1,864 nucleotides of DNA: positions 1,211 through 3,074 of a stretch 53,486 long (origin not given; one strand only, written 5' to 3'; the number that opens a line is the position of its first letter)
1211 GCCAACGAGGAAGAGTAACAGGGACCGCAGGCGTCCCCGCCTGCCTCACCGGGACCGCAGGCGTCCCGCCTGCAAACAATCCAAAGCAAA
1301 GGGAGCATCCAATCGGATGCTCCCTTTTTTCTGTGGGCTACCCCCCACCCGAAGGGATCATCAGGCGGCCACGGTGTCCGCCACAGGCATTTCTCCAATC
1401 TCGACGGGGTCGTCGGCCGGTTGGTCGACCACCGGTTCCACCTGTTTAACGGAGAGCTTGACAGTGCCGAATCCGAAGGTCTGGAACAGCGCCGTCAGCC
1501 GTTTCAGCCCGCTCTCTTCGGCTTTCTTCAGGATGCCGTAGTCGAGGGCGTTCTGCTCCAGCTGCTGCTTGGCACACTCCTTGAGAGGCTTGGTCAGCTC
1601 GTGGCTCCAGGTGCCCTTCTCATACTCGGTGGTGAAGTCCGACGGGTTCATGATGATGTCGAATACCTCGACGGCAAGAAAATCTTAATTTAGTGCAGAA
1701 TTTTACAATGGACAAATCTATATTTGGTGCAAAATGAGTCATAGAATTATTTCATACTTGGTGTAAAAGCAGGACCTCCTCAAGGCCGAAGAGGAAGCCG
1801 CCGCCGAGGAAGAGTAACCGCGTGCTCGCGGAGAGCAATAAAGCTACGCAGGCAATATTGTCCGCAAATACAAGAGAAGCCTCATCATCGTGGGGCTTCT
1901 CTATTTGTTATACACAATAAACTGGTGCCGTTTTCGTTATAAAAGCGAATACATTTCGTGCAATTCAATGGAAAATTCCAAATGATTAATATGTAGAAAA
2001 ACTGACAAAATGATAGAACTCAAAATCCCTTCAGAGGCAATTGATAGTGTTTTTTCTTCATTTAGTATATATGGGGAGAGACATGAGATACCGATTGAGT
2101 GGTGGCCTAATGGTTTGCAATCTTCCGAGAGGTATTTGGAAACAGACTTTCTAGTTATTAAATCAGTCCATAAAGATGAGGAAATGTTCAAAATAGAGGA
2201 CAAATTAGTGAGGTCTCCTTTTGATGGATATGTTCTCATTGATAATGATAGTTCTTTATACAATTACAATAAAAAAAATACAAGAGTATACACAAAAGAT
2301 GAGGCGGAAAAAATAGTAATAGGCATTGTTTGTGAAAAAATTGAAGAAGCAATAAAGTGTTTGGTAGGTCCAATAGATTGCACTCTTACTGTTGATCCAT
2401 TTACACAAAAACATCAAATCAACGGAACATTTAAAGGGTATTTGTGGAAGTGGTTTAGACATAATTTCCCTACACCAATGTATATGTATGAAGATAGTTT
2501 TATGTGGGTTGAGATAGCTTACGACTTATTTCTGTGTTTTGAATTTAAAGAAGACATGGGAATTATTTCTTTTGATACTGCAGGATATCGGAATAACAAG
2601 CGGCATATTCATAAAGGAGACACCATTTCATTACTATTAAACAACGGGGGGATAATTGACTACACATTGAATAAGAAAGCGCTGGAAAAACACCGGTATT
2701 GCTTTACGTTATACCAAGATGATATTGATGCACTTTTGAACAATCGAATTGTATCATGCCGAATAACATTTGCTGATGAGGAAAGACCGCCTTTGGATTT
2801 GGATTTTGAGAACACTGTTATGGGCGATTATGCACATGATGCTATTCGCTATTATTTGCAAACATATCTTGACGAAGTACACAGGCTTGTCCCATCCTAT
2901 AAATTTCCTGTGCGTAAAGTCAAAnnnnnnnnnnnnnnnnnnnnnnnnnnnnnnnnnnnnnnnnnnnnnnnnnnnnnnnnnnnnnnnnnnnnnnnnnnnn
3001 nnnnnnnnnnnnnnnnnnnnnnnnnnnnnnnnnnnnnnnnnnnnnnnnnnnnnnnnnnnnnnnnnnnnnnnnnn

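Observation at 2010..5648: AT-rich three-gene cassette as a candidate undescribed anti-phage defence system: unknown+T5orf172, TIR/NDT-like+unknown, DUF1016 nuclease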

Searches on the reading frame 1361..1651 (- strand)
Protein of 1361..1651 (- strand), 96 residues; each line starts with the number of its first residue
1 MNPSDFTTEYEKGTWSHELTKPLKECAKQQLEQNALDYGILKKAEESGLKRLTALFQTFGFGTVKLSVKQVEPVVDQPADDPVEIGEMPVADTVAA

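Call 64: find_encoding_contigs(protein=window:1361-1651:-, flank=8000, max_places=6)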
Protein window:1361-1651:- (96 aa): 2 contigs read that carry it; 2 places shown.
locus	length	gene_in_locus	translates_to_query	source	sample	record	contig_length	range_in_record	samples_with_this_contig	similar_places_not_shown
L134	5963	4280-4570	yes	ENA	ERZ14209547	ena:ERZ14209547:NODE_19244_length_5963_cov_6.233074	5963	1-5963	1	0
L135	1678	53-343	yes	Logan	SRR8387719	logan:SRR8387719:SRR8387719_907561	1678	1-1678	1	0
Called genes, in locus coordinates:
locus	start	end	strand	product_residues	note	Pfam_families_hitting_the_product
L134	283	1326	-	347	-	PF17761:DUF1016_N, PF06250:YhcG_C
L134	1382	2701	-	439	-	-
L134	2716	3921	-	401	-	PF10544:T5orf172, PF13455:MUG113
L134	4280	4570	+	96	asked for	-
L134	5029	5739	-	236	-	PF13505:OMP_b-brl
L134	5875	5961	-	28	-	?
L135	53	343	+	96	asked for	-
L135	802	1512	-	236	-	PF13505:OMP_b-brl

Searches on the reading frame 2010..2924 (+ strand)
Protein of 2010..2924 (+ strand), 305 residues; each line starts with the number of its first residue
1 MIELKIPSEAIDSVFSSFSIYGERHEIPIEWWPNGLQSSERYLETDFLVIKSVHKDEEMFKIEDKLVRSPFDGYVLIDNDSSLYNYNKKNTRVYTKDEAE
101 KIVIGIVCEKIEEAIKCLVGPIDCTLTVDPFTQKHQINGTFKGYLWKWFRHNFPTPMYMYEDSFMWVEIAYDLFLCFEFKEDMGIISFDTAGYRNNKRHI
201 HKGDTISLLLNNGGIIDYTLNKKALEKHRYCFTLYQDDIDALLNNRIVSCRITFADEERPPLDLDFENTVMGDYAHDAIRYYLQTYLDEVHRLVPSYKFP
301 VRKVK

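Call 84: find_homologous_proteins(query=window:2010-2924:+, max_evalue=0.001)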
Query window:2010-2924:+ (305 aa): 12 proteins with E <= 0.001 among 513 candidates.
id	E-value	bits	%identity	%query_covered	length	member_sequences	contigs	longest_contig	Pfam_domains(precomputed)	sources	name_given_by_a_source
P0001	4.9e-186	635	90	100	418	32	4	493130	PF10544.16,PF13455.13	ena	-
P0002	5.3e-147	507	74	100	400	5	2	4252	PF10544.16,PF13455.13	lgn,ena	-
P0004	9.0e-141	486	73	100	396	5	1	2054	PF10544.16,PF13455.13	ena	-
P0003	3.5e-136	471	71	100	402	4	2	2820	PF10544.16,PF13455.13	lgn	-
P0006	1.6e-119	416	64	100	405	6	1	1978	PF10544.16,PF13455.13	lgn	-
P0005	2.9e-119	416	63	100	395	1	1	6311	PF10544.16,PF13455.13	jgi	jgi:hypothetical protein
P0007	2.3e-77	278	48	100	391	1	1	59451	PF10544.16,PF13455.13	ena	-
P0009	3.6e-75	271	48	100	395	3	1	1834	PF10544.16,PF13455.13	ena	-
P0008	8.0e-73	263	84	46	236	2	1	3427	PF10544.16,PF13455.13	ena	-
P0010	1.4e-71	259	46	100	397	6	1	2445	PF10544.16,PF13455.13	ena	-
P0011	3.4e-70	255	44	100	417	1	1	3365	PF10544.16,PF13455.13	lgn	-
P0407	5.9e-62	227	64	54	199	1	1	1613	-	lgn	-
